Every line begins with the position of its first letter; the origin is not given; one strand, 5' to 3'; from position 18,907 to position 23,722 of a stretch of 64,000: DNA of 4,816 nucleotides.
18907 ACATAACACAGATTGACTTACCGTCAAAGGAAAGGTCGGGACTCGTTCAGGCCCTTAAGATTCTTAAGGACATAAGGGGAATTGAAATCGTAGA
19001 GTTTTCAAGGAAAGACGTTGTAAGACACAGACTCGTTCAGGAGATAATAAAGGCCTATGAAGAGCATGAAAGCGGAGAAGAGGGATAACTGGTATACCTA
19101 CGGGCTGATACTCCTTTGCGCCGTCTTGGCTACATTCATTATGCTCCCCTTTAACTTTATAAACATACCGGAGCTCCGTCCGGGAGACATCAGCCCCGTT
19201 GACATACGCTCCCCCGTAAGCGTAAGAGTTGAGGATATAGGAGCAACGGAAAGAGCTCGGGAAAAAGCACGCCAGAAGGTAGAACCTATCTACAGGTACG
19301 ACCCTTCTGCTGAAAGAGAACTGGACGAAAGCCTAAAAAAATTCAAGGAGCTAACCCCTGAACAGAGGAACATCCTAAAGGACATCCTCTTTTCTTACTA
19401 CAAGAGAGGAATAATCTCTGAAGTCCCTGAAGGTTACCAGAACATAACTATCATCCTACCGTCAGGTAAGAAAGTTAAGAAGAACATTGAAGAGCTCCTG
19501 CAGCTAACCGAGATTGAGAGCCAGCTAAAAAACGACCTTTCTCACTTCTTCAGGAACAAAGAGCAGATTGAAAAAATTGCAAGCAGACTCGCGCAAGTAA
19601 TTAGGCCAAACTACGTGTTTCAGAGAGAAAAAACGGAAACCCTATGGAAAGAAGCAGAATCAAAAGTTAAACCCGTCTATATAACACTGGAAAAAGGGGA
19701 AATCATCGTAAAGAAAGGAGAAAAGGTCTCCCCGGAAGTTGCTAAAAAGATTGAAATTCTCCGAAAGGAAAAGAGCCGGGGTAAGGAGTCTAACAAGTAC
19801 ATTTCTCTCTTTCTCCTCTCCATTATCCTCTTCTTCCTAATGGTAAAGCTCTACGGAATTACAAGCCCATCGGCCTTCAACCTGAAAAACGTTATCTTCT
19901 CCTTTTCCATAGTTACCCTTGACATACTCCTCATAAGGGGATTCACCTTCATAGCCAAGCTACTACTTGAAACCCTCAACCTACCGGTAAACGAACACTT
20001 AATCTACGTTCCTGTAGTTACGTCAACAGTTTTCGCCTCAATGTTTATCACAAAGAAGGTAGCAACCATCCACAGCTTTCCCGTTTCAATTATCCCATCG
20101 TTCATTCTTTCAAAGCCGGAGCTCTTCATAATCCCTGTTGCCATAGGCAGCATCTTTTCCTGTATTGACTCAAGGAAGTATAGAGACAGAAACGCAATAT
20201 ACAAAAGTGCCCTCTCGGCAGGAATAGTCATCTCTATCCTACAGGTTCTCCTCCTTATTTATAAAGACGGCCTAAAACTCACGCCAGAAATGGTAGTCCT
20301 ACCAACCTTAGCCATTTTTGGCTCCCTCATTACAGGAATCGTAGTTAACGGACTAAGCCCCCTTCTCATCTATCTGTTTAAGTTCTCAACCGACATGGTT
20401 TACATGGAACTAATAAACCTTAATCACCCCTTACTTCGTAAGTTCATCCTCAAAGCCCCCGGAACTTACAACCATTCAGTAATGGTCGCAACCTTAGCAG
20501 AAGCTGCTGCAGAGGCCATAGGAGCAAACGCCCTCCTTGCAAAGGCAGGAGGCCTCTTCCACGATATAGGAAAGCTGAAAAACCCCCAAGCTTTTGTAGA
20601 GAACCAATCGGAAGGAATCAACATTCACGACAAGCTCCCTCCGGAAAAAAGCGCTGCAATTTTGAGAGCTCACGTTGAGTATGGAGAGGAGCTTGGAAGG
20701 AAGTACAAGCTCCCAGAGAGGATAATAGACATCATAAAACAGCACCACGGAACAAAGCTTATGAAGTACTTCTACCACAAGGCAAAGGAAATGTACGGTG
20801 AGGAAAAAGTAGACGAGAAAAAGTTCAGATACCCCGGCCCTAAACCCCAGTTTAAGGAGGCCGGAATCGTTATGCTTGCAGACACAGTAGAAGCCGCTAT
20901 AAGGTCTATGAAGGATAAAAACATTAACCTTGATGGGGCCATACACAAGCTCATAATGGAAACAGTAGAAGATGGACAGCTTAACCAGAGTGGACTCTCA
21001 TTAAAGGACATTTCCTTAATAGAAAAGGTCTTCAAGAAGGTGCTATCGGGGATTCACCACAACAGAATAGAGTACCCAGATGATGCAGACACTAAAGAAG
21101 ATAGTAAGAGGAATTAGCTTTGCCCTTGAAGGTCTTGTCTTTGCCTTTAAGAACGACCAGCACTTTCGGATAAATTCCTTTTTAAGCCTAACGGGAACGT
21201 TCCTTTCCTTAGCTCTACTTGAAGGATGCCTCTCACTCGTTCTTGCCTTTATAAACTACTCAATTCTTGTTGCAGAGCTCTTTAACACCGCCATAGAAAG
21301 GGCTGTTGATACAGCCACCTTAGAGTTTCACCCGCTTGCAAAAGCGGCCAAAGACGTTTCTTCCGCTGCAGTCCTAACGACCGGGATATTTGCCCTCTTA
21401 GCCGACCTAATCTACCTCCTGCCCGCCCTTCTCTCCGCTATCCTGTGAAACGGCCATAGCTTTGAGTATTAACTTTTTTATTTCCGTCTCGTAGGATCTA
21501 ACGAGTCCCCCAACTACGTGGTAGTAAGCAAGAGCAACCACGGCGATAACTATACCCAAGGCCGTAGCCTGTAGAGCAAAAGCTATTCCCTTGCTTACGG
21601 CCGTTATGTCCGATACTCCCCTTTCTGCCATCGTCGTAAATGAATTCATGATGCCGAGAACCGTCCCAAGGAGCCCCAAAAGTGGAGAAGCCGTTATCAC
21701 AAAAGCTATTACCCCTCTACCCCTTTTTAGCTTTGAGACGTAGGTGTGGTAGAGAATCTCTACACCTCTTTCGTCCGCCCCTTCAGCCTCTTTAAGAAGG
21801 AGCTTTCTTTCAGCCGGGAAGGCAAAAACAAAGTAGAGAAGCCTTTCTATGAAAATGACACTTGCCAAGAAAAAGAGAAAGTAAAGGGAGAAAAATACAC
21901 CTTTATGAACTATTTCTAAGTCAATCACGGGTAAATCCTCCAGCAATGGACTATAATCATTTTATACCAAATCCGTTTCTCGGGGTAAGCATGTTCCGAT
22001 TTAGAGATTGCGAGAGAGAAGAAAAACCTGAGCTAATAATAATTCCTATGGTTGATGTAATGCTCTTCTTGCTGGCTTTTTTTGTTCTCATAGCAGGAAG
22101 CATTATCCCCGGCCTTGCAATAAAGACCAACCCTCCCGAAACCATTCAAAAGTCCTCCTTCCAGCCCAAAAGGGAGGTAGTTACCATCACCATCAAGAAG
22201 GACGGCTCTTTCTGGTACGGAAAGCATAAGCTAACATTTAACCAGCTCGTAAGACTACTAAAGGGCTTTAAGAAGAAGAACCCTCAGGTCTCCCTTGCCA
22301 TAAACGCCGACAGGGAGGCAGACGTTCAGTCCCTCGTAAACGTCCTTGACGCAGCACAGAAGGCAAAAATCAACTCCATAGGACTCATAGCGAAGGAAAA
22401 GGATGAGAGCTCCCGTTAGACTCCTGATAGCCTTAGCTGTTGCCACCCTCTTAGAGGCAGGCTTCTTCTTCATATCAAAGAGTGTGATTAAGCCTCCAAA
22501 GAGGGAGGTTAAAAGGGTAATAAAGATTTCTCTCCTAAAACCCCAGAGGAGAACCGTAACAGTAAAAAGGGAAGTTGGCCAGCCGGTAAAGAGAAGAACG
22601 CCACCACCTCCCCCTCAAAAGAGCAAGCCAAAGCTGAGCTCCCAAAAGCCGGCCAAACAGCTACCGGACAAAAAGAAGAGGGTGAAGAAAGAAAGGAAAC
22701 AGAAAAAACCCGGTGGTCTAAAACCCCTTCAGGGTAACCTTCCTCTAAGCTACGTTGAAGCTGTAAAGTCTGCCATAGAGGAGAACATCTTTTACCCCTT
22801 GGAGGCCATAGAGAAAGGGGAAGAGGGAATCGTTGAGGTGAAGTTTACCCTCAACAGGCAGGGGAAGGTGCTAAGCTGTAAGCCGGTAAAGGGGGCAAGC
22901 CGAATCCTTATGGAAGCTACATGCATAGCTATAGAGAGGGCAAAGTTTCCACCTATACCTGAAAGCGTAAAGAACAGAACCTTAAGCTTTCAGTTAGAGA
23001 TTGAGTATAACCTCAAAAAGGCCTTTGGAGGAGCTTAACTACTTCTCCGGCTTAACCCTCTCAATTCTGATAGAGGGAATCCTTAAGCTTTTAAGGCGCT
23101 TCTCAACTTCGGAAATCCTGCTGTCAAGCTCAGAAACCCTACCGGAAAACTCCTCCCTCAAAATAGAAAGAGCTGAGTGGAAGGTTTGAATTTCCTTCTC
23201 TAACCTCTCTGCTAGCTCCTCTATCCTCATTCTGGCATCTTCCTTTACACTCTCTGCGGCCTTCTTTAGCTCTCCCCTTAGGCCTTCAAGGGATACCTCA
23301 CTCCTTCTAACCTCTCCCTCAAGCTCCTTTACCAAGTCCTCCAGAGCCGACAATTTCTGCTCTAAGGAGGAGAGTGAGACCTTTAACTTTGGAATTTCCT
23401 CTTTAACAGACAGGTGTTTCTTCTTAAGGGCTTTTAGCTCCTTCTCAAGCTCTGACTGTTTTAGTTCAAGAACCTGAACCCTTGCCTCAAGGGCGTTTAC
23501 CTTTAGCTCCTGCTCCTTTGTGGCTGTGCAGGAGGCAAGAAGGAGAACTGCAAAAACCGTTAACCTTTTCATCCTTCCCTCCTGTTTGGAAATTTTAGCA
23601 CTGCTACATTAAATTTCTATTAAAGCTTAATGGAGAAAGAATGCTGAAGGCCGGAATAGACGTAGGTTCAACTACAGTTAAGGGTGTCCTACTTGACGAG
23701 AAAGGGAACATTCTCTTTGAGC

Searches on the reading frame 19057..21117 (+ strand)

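Call 19: search_protein_families(library=pfam, proteins=[window:19057-21117:+])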
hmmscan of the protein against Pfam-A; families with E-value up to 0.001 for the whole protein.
window:19057-21117:+ (686 aa): 4 families
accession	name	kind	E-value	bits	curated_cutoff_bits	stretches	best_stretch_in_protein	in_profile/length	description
PF07697.16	7TMR-HDED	-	4.1e-31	109.1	27.6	1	42-235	2-220/224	7TM-HD extracellular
PF01966.28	HD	-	1.4e-20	74.1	22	1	470-613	1-115/116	HD domain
PF07698.17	7TM-7TMR_HD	-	3.1e-12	47.2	29.4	1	248-444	4-189/190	7TM receptor with intracellular HD hydrolase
PF08668.18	HDOD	-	5.2e-07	29.8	22.9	1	469-564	94-194/196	HDOD domain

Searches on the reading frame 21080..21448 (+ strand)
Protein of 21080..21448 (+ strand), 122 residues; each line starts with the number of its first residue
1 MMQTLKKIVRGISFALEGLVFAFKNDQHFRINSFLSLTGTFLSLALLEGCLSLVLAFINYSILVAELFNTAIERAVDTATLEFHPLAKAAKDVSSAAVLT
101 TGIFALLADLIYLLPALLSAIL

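Call 19: search_protein_families(library=pfam, proteins=[window:21080-21448:+])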
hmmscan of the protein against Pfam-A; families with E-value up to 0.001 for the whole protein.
window:21080-21448:+ (122 aa): 1 family
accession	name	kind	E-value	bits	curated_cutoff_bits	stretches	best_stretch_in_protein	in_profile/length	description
PF01219.24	DAGK_prokar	-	1.9e-24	85.9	22.3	1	14-111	2-100/102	Prokaryotic diacylglycerol kinase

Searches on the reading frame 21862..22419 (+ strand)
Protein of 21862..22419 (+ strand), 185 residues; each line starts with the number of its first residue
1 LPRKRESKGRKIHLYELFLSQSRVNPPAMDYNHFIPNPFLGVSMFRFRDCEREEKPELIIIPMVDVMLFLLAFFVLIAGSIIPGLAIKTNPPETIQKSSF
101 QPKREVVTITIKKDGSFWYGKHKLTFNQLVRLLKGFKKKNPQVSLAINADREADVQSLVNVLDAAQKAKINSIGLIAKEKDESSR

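Call 19: search_protein_families(library=pfam, proteins=[window:21862-22419:+])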
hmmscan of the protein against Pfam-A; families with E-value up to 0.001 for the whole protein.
window:21862-22419:+ (185 aa): 1 family
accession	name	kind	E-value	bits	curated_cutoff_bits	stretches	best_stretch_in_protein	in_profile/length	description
PF02472.21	ExbD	-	2.4e-25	89.5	25.4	1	52-178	2-126/128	Biopolymer transport protein ExbD/TolR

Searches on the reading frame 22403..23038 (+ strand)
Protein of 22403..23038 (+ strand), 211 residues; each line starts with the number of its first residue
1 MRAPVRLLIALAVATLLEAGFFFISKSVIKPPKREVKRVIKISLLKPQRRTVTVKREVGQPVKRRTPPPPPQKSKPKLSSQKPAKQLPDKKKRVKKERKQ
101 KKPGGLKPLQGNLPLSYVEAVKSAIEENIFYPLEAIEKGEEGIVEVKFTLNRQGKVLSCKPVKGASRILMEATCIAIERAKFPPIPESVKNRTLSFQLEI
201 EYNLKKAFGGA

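Call 19: search_protein_families(library=pfam, proteins=[window:22403-23038:+])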
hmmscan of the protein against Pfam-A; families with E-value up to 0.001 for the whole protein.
window:22403-23038:+ (211 aa): 1 family
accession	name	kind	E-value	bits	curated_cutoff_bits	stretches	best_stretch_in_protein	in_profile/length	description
PF03544.19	TonB_C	-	9.1e-14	52.1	24.6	1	128-204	2-79/79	Gram-negative bacterial TonB protein C-terminal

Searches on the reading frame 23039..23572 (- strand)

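Call 19: search_protein_families(library=pfam, proteins=[window:23039-23572:-])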
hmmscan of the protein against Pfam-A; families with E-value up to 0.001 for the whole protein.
window:23039-23572:- (177 aa): 8 families
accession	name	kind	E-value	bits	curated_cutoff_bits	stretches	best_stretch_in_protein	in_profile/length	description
PF23991.1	DUF7310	-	1.2e-05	26.1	40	0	62-116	27-77/83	Coiled-coil region of unknown function (DUF7310)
PF00261.25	Tropomyosin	-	3.6e-05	23.8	38.6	0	19-69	191-241/242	Tropomyosin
PF05377.16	FlaC_arch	-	8.3e-05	23.4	27.8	0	81-111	2-32/55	Flagella accessory protein C (FlaC)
PF06160.17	EzrA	-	0.00011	21.1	39.6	1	38-165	345-465/557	Septation ring formation regulator, EzrA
PF25450.1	Rab11-FIP3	-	0.00019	22.2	31.9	1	17-91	48-122/125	Rab11-FIP3-like domain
PF04513.17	Baculo_PEP_C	-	0.00026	21.5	38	0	69-124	42-94/140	Baculovirus polyhedron envelope protein, PEP, C terminus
PF07889.17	DUF1664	-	0.00055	20.4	34.6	0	28-85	64-121/124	Protein of unknown function (DUF1664)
PF10779.14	XhlA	-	0.00058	20.4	34.7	0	20-52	8-40/67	Haemolysin XhlA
